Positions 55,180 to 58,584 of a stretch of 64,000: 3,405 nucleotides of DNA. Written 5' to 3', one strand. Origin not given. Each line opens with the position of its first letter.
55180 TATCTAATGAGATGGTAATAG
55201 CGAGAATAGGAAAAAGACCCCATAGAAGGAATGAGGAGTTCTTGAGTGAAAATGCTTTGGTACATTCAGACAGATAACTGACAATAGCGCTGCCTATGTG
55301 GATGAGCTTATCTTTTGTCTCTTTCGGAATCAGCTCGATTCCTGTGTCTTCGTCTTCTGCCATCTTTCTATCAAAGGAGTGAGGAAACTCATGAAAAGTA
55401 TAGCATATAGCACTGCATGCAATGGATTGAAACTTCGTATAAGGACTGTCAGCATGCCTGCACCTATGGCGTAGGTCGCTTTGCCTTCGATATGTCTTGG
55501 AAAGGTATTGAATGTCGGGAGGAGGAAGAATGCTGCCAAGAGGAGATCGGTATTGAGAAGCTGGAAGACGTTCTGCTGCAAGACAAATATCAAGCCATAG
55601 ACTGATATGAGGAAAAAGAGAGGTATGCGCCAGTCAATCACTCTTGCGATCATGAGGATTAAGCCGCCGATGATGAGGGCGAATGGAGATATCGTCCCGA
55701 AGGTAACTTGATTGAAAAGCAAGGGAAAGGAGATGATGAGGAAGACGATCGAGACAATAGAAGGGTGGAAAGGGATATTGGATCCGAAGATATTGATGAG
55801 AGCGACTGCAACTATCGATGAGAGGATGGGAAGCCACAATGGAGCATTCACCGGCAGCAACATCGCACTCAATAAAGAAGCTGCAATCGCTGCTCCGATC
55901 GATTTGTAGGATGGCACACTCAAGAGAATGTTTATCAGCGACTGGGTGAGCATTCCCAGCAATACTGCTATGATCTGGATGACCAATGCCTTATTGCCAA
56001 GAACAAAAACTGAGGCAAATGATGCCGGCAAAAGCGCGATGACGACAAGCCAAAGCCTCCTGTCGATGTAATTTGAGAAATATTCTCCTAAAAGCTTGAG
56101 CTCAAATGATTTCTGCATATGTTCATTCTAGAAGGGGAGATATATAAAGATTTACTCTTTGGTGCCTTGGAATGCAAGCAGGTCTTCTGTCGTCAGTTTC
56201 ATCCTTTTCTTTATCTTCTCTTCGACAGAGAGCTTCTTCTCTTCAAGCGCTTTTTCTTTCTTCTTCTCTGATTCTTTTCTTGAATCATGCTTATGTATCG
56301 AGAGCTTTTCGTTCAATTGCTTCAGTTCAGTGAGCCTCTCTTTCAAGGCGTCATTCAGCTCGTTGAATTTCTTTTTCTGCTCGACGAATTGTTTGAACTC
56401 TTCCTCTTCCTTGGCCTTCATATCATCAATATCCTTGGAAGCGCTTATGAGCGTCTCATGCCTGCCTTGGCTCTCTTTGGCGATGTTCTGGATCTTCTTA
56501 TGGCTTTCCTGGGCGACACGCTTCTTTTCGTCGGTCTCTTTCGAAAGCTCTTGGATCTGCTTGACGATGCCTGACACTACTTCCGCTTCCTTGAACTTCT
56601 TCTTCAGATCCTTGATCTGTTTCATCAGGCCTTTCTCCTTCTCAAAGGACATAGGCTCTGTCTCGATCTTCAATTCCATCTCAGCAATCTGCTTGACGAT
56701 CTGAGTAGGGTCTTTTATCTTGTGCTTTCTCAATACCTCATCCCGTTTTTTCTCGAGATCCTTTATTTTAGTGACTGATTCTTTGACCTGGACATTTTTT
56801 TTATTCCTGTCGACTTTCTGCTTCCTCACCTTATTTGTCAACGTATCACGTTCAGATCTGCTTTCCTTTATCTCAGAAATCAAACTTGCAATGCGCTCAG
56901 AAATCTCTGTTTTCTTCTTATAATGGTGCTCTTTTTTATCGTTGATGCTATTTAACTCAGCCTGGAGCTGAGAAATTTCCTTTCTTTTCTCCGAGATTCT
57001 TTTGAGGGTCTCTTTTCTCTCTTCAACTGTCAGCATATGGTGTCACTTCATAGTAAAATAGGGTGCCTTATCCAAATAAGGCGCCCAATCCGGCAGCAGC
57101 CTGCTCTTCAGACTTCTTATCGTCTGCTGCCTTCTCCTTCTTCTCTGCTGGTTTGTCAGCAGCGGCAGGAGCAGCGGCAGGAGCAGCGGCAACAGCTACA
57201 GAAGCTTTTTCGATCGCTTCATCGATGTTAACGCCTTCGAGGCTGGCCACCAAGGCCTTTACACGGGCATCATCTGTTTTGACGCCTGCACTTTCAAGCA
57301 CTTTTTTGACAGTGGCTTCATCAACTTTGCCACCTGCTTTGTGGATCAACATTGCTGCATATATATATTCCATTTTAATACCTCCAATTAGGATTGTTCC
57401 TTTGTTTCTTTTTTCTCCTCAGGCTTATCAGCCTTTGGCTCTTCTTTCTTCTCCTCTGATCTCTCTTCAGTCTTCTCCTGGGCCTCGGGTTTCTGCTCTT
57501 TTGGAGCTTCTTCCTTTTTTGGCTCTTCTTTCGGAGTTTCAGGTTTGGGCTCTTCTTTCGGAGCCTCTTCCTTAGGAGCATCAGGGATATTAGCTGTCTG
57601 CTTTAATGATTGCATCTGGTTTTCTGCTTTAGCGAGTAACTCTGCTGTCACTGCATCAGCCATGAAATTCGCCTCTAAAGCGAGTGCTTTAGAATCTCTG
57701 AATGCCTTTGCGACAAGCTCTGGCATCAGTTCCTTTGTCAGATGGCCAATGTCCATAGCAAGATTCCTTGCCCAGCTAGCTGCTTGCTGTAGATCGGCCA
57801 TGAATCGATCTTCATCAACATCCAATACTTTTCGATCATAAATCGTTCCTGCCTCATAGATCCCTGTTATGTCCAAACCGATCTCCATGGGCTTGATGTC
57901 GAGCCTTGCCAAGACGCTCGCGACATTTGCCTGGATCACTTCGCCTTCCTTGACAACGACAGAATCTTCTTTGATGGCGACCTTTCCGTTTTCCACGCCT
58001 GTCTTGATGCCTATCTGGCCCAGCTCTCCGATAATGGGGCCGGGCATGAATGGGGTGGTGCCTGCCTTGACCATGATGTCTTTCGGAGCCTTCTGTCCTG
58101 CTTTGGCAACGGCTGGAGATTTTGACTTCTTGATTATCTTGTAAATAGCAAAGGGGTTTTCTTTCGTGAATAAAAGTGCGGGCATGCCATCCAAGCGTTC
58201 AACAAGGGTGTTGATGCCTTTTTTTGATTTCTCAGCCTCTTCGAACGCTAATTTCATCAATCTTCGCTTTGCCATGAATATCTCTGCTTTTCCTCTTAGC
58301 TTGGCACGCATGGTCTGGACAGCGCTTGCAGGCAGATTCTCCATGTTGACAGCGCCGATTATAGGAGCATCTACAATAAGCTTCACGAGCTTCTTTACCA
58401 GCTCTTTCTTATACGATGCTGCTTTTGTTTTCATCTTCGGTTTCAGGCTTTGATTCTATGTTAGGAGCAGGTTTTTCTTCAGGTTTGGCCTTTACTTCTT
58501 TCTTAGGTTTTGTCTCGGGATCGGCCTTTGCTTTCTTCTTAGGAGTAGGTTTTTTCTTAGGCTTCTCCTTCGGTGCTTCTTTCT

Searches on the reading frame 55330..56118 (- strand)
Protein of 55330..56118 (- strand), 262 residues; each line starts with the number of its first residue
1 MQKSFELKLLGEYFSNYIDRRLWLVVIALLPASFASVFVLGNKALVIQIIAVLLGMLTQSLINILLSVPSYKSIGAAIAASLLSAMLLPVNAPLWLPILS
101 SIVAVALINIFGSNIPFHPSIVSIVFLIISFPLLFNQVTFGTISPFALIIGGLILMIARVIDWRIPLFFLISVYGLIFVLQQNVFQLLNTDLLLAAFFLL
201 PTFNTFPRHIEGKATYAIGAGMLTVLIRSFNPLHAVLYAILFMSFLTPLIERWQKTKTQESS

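Call 31: search_protein_families(library=pfam, proteins=[window:55330-56118:-], max_evalue=0.001)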
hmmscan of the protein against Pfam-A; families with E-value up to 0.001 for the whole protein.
window:55330-56118:- (262 aa): 1 family
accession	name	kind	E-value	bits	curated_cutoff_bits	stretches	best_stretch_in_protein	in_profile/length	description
PF03116.20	NQR2_RnfD_RnfE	-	3e-40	138.9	27.7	2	138-257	168-293/296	NQR2, RnfD, RnfE family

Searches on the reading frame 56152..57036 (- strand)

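Call 31: search_protein_families(library=pfam, proteins=[window:56152-57036:-], max_evalue=0.001)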
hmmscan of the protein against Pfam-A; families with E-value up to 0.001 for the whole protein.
window:56152-57036:- (294 aa): 1 family
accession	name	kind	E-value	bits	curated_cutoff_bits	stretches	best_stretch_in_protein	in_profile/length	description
PF23435.1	DUF7121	-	1.8e-10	41.1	29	1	17-290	37-302/307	Family of unknown function (DUF7121)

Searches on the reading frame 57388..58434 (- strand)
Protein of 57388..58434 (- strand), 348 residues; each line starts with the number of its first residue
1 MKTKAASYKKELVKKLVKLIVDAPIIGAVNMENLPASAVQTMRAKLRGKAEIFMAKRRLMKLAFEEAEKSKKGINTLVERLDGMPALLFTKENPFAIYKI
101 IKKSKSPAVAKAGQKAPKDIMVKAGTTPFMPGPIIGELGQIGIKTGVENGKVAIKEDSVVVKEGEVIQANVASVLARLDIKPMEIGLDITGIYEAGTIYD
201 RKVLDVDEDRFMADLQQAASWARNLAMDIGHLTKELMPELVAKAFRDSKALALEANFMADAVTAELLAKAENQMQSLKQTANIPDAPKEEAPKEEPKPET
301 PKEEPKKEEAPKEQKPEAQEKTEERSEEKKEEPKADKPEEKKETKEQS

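Call 31: search_protein_families(library=pfam, proteins=[window:57388-58434:-], max_evalue=0.001)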
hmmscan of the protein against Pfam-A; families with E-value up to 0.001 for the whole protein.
window:57388-58434:- (348 aa): 2 families
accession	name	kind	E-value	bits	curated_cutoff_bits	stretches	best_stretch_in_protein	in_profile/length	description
PF00466.25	Ribosomal_L10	-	4.6e-21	75.2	22.8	1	7-104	4-98/100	Ribosomal protein L10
PF17777.6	RL10P_insert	-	9.2e-18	64.4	29.1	1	110-180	1-71/71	Insertion domain in 60S ribosomal protein L10P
